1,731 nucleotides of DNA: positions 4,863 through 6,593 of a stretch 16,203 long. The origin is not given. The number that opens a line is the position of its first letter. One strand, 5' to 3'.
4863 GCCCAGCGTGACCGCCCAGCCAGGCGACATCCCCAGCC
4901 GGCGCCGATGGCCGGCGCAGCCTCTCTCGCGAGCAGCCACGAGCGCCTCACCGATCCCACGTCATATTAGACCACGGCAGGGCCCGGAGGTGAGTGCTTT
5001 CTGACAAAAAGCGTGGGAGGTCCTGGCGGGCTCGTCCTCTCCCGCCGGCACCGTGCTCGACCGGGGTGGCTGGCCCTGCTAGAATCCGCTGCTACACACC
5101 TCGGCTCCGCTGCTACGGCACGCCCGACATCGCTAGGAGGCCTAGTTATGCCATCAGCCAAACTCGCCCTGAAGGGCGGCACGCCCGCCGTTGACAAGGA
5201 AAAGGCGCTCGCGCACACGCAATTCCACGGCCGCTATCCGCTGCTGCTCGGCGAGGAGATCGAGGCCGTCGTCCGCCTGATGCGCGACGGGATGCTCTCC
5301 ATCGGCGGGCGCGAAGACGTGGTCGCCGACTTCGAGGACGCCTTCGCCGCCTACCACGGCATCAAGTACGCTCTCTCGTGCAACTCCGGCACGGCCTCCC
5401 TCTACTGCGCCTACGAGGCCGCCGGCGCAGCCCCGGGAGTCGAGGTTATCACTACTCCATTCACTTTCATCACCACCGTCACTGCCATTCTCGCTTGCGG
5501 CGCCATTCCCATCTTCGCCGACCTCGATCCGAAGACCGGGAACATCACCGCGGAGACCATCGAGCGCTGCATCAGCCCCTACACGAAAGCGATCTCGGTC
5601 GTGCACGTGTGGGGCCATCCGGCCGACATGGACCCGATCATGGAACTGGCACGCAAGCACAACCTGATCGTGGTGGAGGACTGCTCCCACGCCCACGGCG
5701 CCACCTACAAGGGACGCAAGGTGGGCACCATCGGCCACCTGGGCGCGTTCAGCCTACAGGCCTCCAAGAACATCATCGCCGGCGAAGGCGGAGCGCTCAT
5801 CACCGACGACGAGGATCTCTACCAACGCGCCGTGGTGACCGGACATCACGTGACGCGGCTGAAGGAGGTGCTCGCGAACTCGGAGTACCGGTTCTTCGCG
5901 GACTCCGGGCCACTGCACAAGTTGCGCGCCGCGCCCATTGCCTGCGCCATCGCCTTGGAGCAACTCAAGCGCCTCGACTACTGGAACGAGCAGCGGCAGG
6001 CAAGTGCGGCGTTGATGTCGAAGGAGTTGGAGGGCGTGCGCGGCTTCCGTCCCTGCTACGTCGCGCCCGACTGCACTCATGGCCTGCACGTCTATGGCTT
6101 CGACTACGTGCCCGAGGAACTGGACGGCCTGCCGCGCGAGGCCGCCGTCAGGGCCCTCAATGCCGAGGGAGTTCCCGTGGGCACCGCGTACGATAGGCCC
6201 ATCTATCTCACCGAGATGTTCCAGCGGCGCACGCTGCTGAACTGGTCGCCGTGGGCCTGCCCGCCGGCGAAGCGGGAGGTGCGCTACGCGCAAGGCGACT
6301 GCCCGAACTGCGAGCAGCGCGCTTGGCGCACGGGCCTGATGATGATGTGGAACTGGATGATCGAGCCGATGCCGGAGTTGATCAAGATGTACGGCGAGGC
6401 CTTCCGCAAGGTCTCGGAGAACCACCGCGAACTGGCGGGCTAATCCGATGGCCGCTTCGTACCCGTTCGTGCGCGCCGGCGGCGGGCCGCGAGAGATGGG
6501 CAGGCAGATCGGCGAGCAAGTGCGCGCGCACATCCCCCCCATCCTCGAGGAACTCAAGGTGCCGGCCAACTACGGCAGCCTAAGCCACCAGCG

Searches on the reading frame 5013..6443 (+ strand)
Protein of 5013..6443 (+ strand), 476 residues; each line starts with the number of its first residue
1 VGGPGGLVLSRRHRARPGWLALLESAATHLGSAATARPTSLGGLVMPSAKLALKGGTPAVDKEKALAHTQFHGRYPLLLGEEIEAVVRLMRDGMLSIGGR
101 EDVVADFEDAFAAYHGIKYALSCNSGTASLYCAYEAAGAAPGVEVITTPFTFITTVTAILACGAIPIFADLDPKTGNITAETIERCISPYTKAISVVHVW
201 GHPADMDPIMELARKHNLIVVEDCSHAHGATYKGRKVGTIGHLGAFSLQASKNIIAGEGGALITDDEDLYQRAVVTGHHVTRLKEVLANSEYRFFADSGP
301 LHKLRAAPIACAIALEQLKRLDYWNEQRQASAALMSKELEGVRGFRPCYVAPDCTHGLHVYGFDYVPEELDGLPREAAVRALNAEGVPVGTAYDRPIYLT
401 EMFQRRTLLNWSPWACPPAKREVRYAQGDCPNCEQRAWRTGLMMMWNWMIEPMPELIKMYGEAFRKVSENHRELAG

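Call 7: search_protein_families(library=pfam, proteins=[window:5013-6443:+], max_evalue=0.01)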
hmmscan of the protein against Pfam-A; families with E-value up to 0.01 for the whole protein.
window:5013-6443:+ (476 aa): 3 families
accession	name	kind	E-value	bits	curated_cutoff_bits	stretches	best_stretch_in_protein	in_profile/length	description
PF01041.23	DegT_DnrJ_EryC1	-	9.9e-85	285.3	19.8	1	81-407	6-321/360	DegT/DnrJ/EryC1/StrS aminotransferase family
PF01212.27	Beta_elim_lyase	-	2e-05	24.5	27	1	100-316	30-245/288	Beta-eliminating lyase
PF00155.27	Aminotran_1_2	-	0.0053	16.4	19.7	0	92-232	32-194/361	Aminotransferase class I and II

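Call 12: search_protein_families(library=ncbifam, proteins=[window:5013-6443:+], max_evalue=0.1)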
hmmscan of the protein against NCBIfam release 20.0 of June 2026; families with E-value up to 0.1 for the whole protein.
window:5013-6443:+ (476 aa): 11 families
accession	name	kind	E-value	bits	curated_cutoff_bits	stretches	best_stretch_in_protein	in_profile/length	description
TIGR03588.1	PseC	equivalog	1.4e-64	218.4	423.5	1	81-406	12-339/380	UDP-4-amino-4,6-dideoxy-N-acetyl-beta-L-altrosamine transaminase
NF008687.0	PRK11706.1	equivalog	6.7e-50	169.9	375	1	76-363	7-294/375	dTDP-4-amino-4,6-dideoxygalactose transaminase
NF008658.2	PRK11658.1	equivalog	9.6e-50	169.3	631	1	77-393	11-324/379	UDP-4-amino-4-deoxy-L-arabinose aminotransferase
TIGR04181.1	NHT_00031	hypoth_equivalog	5.7e-49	166.9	420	1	76-389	6-322/359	LegC family aminotransferase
NF011936.0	PRK15407.1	equivalog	1.9e-42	145.5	423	1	81-271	47-242/440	lipopolysaccharide biosynthesis protein RfbH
TIGR02379.1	ECA_wecE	subfamily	4e-42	144.3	434.85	1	75-336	6-265/376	dTDP-4-amino-4,6-dideoxy-D-glucose transaminase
TIGR04427.1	PLP_DesI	equivalog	1.4e-41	142.9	650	1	92-405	44-342/390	dTDP-4-dehydro-6-deoxyglucose aminotransferase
NF047535.1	small_SR7P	equivalog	0.016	15.3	45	1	311-333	5-26/42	small protein SR7P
NF005817.0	PRK07683.1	equivalog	0.018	13.8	575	1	141-197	112-168/387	aminotransferase A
NF006488.0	PRK08912.1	equivalog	0.037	12.9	498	1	138-228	107-203/387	aminotransferase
TIGR01825.1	gly_Cac_T_rel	subfamily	0.045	12.4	535.4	1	199-244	175-219/385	BioF/Kbl family PLP-dependent acyltransferase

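Call 74: search_solved_structures(query=window:5148-6440:+, max_evalue=1e-20)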
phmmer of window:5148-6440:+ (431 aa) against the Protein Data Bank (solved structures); distinct sequences matched with E-value up to 1e-20: 54.
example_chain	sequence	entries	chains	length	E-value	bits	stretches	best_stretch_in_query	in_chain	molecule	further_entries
8gyh_B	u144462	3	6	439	5e-58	199.9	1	4-425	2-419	DegT/DnrJ/EryC1/StrS family aminotransferase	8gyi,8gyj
7l7x_AAA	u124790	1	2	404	4.6e-53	183.6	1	30-361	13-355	DegT/DnrJ/EryC1/StrS aminotransferase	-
3bn1_A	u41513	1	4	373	7.4e-52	179.6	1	31-296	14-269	Perosamine synthetase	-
3dr7_A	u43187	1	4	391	8.5e-52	179.4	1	31-296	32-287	Putative perosamine synthetase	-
7b0d_A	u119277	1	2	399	1.4e-51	178.7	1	35-320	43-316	Glutamine--scyllo-inositol transaminase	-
3dr4_A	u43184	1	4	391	5.7e-51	176.7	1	31-296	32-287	Putative perosamine synthetase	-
5w70_A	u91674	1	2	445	6.7e-49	169.9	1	42-394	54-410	L-glutamine:2-deoxy-scyllo-inosose aminotransferase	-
2c7t_A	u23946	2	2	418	5.4e-45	157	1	54-355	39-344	GLUTAMINE-2-DEOXY-SCYLLO-INOSOSE AMINOTRANSFERASE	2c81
5w71_A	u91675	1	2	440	6.3e-45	156.8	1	54-355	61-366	L-glutamine:2-deoxy-scyllo-inosose aminotransferase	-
4lc3_A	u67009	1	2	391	1.3e-42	149.2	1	34-290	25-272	Putative UDP-4-amino-4-deoxy-l-arabinose--oxoglutarate aminotransferase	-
1mdo_A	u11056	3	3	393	1.8e-42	148.7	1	31-353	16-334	ArnB aminotransferase | UDP-4-amino-4-deoxy-L-arabinose--oxoglutarate aminotransferase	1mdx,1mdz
8y96_A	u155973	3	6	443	3.7e-42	147.6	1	49-318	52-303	DegT/DnrJ/EryC1/StrS family aminotransferase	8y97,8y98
7b0m_AAA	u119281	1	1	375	1.2e-41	146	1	41-278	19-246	Sugar aminotransferase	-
4oca_A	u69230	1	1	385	1.2e-41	146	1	31-353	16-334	UDP-4-amino-4-deoxy-L-arabinose--oxoglutarate aminotransferase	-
3frk_A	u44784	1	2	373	1.4e-41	145.8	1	56-358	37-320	QdtB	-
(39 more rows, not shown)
